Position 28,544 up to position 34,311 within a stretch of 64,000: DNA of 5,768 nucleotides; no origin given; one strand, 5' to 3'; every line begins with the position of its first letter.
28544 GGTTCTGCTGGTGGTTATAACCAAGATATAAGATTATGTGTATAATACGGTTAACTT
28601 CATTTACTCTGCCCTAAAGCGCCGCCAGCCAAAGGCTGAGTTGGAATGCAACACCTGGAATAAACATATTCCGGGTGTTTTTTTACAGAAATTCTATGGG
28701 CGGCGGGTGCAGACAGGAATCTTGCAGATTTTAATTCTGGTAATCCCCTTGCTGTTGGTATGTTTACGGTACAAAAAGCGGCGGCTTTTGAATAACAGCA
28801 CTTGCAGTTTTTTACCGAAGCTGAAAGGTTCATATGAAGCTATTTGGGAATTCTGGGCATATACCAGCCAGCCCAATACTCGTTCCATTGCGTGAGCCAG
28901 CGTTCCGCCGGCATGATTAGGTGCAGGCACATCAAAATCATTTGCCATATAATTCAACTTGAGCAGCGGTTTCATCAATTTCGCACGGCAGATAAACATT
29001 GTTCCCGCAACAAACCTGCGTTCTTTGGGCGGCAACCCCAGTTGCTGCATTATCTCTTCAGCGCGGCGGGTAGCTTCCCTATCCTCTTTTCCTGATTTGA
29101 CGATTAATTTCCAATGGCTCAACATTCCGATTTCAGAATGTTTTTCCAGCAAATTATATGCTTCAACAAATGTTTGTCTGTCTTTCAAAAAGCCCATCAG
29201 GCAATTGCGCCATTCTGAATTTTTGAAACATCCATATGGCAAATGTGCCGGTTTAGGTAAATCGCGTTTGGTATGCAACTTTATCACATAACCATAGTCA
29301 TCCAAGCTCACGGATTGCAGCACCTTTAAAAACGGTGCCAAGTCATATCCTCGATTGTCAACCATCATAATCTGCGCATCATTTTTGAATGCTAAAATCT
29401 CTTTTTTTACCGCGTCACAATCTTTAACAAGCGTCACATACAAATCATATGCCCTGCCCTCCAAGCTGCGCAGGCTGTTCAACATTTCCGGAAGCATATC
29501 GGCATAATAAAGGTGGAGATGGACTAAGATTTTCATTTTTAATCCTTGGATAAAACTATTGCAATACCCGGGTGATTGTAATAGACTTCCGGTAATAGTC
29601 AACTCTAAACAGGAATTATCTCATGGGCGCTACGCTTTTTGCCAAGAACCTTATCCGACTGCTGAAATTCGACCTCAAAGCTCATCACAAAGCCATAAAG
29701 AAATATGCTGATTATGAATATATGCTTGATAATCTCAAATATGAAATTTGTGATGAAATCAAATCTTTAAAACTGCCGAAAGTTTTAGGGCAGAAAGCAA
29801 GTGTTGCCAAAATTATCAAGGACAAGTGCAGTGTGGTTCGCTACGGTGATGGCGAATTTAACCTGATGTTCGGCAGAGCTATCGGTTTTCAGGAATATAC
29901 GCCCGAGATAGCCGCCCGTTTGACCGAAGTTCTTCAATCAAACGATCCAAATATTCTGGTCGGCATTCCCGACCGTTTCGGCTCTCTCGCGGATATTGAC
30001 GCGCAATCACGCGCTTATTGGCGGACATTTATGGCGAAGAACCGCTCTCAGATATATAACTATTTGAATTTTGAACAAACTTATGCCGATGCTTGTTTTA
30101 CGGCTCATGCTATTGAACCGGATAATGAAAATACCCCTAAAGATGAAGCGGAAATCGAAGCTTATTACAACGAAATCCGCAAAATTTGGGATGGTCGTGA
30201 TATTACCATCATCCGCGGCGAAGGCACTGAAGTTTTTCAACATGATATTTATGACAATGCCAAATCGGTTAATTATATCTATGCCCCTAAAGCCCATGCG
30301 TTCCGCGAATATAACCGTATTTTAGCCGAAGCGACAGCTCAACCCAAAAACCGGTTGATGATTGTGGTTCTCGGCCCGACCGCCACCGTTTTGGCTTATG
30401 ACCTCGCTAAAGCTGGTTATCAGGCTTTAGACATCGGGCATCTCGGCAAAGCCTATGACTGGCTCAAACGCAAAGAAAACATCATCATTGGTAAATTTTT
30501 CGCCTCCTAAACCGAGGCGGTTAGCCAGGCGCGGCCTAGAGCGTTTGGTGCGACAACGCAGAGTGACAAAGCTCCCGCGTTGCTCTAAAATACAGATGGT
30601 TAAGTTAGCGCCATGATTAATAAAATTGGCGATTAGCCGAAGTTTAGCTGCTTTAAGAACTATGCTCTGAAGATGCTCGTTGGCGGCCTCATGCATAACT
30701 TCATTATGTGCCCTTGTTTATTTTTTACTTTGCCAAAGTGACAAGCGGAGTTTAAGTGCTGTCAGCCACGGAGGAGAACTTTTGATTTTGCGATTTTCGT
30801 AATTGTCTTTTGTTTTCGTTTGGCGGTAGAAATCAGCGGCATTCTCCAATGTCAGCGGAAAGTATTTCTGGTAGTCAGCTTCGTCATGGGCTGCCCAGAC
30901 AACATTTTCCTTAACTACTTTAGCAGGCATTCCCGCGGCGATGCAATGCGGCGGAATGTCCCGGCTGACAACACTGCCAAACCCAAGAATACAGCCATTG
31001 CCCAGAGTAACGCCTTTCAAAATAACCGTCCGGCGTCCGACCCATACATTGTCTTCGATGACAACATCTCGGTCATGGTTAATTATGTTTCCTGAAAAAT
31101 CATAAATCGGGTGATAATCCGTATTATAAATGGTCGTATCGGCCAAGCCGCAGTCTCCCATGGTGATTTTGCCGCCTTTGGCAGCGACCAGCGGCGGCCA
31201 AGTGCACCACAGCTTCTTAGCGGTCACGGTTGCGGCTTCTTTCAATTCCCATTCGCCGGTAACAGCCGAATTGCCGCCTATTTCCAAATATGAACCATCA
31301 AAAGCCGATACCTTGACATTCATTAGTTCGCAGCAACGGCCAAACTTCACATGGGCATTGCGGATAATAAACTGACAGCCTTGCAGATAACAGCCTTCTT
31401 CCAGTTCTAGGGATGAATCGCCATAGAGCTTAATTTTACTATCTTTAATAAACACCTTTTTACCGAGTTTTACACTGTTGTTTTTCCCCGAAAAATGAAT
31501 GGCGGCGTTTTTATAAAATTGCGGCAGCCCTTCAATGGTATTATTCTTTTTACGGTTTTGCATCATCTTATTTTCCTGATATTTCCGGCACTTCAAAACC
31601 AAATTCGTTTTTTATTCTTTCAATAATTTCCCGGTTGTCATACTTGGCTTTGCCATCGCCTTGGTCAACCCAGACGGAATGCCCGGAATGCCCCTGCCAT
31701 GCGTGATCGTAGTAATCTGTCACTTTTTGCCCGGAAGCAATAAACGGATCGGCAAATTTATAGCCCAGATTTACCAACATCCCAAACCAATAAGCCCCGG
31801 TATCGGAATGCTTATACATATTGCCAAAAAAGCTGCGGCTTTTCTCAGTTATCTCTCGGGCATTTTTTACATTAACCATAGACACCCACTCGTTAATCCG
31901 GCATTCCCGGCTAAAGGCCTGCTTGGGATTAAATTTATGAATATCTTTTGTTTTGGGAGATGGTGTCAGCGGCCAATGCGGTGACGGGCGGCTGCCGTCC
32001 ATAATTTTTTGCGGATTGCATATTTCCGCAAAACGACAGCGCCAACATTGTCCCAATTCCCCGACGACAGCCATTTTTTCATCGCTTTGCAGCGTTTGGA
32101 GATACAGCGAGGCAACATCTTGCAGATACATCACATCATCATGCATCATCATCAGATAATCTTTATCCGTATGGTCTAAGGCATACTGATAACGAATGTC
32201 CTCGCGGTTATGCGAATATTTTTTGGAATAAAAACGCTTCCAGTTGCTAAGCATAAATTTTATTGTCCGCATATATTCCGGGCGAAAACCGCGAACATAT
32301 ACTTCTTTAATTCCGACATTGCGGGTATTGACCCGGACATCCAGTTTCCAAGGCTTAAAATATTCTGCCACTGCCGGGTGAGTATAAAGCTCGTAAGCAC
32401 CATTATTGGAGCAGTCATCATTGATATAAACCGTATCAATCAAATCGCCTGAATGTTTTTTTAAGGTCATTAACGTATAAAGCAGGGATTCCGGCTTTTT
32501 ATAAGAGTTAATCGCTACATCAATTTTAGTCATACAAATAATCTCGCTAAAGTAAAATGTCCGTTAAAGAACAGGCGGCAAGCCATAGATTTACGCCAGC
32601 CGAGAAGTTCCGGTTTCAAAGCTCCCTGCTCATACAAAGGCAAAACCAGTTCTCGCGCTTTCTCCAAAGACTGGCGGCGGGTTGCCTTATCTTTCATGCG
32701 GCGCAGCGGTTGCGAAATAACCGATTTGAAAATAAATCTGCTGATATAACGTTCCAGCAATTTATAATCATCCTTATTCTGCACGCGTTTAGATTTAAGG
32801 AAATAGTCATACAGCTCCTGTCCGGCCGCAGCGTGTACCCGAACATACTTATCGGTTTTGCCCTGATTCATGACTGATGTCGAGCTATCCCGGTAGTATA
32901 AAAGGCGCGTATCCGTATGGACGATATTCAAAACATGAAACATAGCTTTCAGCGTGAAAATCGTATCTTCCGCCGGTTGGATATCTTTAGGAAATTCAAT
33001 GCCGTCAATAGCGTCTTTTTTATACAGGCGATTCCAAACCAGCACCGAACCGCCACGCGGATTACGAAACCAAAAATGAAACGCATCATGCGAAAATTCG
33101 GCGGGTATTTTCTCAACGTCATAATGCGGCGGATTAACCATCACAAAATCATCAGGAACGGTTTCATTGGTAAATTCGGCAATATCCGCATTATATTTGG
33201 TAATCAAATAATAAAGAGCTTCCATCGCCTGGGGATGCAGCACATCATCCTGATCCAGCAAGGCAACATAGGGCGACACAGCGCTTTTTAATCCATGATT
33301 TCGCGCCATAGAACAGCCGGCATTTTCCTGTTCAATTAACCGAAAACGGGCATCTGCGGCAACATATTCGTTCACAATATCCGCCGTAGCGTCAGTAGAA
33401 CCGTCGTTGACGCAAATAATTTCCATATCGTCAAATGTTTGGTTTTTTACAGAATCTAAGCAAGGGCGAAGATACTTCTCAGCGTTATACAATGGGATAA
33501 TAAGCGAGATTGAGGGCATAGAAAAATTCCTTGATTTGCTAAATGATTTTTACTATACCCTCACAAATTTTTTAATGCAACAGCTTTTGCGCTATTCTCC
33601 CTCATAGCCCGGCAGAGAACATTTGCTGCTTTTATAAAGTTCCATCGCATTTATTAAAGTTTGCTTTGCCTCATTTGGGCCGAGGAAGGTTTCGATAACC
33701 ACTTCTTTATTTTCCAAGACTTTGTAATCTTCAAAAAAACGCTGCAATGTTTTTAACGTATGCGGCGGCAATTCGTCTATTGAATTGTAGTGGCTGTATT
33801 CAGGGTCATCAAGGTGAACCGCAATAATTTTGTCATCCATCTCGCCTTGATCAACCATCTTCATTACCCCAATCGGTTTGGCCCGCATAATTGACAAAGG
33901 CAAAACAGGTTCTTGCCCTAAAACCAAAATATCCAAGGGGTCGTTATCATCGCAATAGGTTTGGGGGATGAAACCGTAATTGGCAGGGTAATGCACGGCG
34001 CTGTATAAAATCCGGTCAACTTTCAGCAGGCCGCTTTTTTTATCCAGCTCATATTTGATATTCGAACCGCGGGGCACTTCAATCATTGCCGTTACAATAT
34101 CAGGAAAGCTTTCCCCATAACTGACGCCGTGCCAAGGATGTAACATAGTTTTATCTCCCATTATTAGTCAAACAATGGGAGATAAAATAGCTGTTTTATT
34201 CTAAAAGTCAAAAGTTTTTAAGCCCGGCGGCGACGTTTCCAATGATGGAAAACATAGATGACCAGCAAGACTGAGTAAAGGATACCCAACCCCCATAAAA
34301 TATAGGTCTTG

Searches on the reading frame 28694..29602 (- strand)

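Call 29: search_protein_families(library=pfam, proteins=[window:28694-29602:-], max_evalue=0.001)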
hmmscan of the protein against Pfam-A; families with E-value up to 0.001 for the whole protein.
window:28694-29602:- (302 aa): 1 family
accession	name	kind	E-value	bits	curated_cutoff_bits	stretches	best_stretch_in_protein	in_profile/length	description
PF05045.17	RgpF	-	5.6e-30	104.9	25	1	22-250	269-501/503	Rhamnan synthesis protein F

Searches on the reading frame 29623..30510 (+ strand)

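Call 29: search_protein_families(library=pfam, proteins=[window:29623-30510:+], max_evalue=0.001)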
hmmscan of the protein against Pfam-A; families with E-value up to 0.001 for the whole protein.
window:29623-30510:+ (295 aa): 2 families
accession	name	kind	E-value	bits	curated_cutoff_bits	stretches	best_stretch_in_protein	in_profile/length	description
PF08759.17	GT-D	-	2.6e-63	214.2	27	1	71-285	1-211/225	Glycosyltransferase GT-D fold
PF22882.2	GT-D-like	-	2.3e-05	24.3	27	0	150-275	86-207/210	GT-D fold-like domain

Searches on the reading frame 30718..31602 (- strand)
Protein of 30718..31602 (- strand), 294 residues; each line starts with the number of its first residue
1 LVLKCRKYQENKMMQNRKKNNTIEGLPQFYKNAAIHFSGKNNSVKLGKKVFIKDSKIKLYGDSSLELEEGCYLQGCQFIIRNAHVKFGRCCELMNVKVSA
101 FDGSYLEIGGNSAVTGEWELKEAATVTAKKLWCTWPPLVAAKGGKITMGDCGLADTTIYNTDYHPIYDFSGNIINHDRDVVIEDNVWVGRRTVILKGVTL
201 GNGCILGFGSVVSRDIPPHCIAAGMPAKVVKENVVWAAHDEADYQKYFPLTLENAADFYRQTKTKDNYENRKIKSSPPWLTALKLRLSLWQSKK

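Call 29: search_protein_families(library=pfam, proteins=[window:30718-31602:-], max_evalue=0.001)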
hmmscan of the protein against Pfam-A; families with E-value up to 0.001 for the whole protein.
window:30718-31602:- (294 aa): 2 families
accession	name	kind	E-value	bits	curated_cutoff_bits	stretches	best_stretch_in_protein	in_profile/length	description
PF00132.30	Hexapep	-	1.5e-09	37.6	27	1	179-213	1-35/36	Bacterial transferase hexapeptide (six repeats)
PF14602.12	Hexapep_2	-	4.5e-06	26.7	27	1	180-213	2-33/34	Hexapeptide repeat of succinyl-transferase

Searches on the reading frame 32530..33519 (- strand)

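Call 70: search_protein_families(library=pfam, proteins=[window:32530-33519:-], max_evalue=0.001)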
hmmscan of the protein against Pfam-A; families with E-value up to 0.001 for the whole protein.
window:32530-33519:- (329 aa): 3 families
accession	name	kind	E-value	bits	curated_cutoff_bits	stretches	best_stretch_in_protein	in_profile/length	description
PF00535.33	Glycos_transf_2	-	5.9e-34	117.8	23.3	1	5-114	1-111/168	Glycosyl transferase family 2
PF13641.12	Glyco_tranf_2_3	-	2.4e-12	47.8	27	1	2-149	1-156/230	Glycosyltransferase like family 2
PF10111.15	Glyco_tranf_2_2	-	2.5e-10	40.7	27.3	1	5-109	1-109/276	Glycosyltransferase like family 2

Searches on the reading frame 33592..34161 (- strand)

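Call 70: search_protein_families(library=pfam, proteins=[window:33592-34161:-], max_evalue=0.001)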
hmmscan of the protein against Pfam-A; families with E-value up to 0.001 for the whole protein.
window:33592-34161:- (189 aa): 1 family
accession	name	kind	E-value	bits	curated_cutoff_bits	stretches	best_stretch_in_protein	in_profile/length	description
PF00719.24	Pyrophosphatase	-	4.1e-61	205.7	23.5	1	26-177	2-153/153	Inorganic pyrophosphatase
